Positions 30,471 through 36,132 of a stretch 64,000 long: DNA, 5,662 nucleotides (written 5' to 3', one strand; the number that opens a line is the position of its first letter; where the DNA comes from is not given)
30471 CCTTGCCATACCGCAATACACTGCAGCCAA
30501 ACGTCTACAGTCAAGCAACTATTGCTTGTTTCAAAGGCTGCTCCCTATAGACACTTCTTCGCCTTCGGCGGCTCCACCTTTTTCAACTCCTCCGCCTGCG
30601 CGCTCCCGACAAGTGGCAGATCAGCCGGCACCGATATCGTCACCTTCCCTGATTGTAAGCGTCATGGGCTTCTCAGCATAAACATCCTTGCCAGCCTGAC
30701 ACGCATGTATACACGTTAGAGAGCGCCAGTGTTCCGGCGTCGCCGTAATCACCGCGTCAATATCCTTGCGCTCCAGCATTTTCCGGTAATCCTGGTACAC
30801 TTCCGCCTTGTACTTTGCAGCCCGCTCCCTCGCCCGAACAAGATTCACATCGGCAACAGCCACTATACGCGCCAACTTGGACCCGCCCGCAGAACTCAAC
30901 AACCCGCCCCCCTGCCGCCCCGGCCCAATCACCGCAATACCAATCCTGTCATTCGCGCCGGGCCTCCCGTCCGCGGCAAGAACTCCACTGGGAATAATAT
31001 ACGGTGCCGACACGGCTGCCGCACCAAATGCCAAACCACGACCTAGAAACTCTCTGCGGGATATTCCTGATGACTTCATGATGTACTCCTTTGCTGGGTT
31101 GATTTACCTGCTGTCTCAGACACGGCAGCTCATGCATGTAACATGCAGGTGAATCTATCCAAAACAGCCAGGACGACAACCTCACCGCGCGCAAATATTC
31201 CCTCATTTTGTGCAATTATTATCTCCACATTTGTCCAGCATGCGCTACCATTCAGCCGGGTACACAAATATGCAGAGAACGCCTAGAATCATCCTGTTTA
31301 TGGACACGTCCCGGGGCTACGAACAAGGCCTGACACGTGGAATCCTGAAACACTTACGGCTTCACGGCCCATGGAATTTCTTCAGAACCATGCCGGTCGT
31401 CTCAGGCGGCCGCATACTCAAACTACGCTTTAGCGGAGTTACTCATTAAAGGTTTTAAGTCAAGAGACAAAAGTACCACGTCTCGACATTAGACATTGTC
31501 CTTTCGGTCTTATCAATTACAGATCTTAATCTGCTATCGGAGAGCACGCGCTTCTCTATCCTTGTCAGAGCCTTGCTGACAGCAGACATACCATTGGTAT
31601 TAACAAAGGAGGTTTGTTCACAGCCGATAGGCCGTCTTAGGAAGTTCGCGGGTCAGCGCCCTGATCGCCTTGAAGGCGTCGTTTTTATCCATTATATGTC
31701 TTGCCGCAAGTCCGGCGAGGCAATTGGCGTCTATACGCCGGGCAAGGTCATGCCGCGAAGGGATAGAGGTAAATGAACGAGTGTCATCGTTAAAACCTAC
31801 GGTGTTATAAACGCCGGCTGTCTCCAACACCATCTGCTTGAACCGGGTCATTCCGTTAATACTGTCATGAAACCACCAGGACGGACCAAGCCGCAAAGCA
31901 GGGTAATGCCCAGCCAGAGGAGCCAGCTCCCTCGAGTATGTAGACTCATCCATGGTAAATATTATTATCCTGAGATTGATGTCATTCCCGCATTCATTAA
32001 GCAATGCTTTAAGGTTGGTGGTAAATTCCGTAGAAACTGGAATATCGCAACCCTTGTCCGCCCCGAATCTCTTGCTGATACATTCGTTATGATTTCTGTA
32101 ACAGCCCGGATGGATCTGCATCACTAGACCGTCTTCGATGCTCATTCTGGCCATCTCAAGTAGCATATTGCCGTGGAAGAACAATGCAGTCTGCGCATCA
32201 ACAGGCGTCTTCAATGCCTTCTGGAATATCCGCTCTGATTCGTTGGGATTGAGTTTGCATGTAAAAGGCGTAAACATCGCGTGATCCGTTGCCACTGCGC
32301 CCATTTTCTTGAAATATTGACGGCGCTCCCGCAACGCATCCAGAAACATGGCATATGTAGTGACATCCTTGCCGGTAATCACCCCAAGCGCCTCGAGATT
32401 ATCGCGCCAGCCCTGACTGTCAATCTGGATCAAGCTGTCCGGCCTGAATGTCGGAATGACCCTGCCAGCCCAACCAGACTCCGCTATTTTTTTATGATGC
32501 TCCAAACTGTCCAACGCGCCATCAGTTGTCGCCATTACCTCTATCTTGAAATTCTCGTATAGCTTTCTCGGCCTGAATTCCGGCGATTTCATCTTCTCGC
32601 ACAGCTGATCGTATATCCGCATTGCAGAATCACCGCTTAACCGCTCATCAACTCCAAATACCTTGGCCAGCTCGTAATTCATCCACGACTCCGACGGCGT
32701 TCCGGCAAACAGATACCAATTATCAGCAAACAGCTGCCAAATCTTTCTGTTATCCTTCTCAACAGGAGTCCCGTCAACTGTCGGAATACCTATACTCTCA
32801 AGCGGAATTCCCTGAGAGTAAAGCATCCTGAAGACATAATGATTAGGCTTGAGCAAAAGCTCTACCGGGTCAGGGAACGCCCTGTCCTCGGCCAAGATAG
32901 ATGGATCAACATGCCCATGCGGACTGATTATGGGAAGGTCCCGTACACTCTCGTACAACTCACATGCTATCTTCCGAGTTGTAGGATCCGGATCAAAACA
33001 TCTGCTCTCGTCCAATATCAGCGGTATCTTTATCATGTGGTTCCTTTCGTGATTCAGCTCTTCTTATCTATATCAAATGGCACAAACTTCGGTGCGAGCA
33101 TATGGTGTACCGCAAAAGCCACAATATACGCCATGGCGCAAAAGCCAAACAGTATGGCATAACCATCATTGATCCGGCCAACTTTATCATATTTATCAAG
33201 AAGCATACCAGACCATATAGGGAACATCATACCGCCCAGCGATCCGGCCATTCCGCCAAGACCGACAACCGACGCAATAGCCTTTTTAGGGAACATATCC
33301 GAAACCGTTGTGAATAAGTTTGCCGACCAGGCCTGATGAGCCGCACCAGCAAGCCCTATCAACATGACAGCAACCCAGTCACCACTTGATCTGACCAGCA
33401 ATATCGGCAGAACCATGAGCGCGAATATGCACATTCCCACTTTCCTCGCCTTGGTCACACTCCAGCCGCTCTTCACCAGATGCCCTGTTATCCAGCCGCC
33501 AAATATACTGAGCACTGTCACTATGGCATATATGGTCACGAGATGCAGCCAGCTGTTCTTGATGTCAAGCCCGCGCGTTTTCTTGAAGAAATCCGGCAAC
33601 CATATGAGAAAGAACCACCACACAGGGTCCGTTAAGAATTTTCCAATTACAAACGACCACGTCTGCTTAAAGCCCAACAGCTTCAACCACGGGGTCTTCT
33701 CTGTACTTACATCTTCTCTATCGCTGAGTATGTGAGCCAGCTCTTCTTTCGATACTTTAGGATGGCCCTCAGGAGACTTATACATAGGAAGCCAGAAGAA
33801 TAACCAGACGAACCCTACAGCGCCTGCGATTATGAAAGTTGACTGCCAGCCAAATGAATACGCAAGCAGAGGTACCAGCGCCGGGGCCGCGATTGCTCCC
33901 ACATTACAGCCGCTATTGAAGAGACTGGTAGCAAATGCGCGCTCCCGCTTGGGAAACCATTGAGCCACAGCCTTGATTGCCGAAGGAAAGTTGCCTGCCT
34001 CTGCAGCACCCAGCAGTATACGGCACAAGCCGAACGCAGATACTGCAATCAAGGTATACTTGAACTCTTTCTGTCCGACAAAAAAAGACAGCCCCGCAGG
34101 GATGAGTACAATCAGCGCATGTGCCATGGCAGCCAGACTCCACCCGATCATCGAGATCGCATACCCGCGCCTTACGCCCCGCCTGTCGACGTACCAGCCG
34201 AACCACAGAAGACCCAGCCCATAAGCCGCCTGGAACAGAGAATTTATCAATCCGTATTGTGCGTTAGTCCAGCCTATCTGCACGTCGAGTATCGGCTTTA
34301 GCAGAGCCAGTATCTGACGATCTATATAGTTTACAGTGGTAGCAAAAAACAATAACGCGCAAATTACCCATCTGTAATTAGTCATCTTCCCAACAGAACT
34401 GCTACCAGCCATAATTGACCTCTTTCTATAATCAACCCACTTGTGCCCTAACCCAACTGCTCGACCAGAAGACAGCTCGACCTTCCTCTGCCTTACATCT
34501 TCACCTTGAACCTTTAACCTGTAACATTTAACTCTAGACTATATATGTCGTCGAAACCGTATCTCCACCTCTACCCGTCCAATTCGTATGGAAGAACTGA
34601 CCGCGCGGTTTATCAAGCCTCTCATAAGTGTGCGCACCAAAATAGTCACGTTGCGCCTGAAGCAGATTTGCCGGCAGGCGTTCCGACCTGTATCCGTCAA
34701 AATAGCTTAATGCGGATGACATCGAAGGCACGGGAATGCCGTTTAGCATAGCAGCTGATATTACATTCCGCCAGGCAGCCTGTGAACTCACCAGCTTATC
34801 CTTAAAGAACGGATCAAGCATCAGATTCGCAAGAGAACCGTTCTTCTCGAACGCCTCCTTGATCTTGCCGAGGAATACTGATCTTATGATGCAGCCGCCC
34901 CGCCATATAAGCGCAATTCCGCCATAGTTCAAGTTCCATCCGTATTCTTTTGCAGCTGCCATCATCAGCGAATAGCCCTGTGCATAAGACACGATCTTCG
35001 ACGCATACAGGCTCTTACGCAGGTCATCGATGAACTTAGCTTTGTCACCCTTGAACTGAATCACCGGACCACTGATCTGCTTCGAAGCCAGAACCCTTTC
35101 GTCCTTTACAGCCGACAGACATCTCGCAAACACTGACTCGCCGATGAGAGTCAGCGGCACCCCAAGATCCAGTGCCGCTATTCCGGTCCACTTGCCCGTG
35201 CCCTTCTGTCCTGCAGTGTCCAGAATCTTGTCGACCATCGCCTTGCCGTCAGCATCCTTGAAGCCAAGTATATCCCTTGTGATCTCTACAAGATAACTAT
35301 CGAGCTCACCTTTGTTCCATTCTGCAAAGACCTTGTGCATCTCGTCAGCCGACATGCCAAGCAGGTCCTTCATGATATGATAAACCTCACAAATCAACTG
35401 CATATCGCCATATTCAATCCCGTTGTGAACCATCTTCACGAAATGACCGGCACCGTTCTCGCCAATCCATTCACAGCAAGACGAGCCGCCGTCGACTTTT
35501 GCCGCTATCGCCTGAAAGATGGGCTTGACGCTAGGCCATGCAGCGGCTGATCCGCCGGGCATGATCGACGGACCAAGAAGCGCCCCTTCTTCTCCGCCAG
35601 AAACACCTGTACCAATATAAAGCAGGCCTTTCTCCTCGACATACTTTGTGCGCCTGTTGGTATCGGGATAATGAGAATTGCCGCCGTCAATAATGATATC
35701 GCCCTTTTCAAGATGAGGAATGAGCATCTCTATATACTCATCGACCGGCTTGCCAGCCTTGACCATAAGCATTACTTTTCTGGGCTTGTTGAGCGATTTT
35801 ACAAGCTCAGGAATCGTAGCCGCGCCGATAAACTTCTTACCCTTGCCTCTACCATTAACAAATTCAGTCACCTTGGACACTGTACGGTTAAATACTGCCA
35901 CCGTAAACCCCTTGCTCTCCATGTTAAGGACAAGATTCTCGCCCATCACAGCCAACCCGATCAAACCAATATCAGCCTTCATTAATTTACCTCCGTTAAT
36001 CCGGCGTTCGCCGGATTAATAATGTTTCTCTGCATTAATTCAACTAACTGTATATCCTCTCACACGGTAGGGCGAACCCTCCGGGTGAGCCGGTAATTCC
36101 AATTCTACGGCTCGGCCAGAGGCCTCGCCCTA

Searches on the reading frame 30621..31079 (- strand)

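Call 22: search_protein_families(library=ncbifam, proteins=[window:30621-31079:-], max_evalue=0.00001)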
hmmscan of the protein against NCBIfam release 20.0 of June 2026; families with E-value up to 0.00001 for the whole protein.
window:30621-31079:- (152 aa): 6 families
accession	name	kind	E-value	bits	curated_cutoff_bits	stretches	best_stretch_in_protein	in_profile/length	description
NF058561.1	BT_2158_fam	equivalog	1.2e-23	83.5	750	1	7-145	1-135/487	glycoside 3-dehydrogenase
TIGR04380.1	myo_inos_iolG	equivalog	1e-15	57.5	355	1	46-145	2-103/330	inositol 2-dehydrogenase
NF040723.1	UDP-GlcNAcDh_Arch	equivalog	1.7e-12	47.5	450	1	50-149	5-103/302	UDP-N-acetylglucosamine 3-dehydrogenase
NF052679.1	InsChiInosDhIolG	equivalog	8.6e-11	41.4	540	1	69-145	27-105/343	bifunctional inositol 2-dehydrogenase/D-chiro-inositol 1-dehydrogenase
NF052479.1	LevoglcsnDh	equivalog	4e-09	35.6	650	1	74-147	40-114/386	levoglucosan dehydrogenase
NF058563.1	BT_2159_fam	equivalog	9.6e-06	24.8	650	0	46-145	1-101/350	disaccharide 3-dehydrogenase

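Call 23: search_protein_families(library=pfam, proteins=[window:30621-31079:-], max_evalue=0.00001)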
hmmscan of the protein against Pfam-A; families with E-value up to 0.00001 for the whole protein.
window:30621-31079:- (152 aa): 1 family
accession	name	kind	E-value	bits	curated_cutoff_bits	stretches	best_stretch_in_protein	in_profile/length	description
PF01408.29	GFO_IDH_MocA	-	1.7e-16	61.4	24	1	47-149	2-105/120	Oxidoreductase family, NAD-binding Rossmann fold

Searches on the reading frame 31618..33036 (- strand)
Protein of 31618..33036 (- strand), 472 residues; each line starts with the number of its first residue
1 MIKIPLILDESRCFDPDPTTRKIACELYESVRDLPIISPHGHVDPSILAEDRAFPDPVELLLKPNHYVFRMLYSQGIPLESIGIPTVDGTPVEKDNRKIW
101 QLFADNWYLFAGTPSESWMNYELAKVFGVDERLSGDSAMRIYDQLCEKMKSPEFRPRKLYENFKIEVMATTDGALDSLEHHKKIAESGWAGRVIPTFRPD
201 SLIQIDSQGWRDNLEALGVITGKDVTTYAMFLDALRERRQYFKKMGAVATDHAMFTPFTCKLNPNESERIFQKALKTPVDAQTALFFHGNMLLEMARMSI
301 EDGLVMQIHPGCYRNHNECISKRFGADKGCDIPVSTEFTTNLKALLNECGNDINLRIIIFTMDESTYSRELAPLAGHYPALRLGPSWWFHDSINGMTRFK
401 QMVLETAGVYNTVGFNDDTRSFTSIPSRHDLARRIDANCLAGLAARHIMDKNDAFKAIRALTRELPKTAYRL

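Call 22: search_protein_families(library=ncbifam, proteins=[window:31618-33036:-], max_evalue=0.00001)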
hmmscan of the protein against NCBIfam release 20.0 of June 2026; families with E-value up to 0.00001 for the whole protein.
window:31618-33036:- (472 aa): 1 family
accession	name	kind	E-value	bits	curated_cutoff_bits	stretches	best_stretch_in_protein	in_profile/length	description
NF002794.0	PRK02925.1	equivalog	7.8e-159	529.5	387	1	11-471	8-458/459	glucuronate isomerase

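Call 23: search_protein_families(library=pfam, proteins=[window:31618-33036:-], max_evalue=0.00001)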
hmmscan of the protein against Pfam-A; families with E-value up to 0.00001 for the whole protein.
window:31618-33036:- (472 aa): 1 family
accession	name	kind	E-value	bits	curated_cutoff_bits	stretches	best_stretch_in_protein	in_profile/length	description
PF02614.20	UxaC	-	1.1e-84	285.3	25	1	21-449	13-441/464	Glucuronate isomerase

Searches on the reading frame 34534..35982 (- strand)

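Call 22: search_protein_families(library=ncbifam, proteins=[window:34534-35982:-], max_evalue=0.00001)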
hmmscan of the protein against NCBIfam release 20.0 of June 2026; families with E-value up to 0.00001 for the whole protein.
window:34534-35982:- (482 aa): 9 families
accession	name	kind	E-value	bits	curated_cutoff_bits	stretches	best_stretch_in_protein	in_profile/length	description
TIGR00873.1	gnd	equivalog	1.3e-233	775.9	426.7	1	4-469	1-466/467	decarboxylating NADP(+)-dependent phosphogluconate dehydrogenase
NF006765.0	PRK09287.1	equivalog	7.1e-221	734.1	413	1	2-472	3-471/476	NADP-dependent phosphogluconate dehydrogenase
NF007161.0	PRK09599.1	subfamily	6.2e-81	271.9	271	2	4-295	2-280/302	NADP-dependent phosphogluconate dehydrogenase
TIGR00872.1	gnd_rel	equivalog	4.7e-65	219.7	297.2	2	5-312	3-292/299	phosphogluconate dehydrogenase (NAD(+)-dependent, decarboxylating)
TIGR01505.1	tartro_sem_red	equivalog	1.8e-12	47.1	340.75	1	5-187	2-173/291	2-hydroxy-3-oxopropionate reductase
NF008592.0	PRK11559.1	equivalog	2.2e-12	46.8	397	1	1-186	1-175/296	2-hydroxy-3-oxopropionate reductase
TIGR01692.1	HIBADH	equivalog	4.5e-12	45.9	291.6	1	8-219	2-201/288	3-hydroxyisobutyrate dehydrogenase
NF043037.1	ThreonDh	equivalog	4.7e-09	36.1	350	1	3-187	3-177/297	L-threonate dehydrogenase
NF011633.0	PRK15059.1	equivalog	1.4e-07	31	451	1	5-184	3-170/292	2-hydroxy-3-oxopropionate reductase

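Call 23: search_protein_families(library=pfam, proteins=[window:34534-35982:-], max_evalue=0.00001)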
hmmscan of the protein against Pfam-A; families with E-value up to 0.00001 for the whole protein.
window:34534-35982:- (482 aa): 2 families
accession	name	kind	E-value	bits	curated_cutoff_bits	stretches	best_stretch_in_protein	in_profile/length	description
PF00393.24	6PGD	-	6.1e-135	449.7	27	1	179-468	1-290/290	6-phosphogluconate dehydrogenase, C-terminal domain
PF03446.21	NAD_binding_2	-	8.7e-51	172.6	21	1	4-164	1-157/161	NAD binding domain of 6-phosphogluconate dehydrogenase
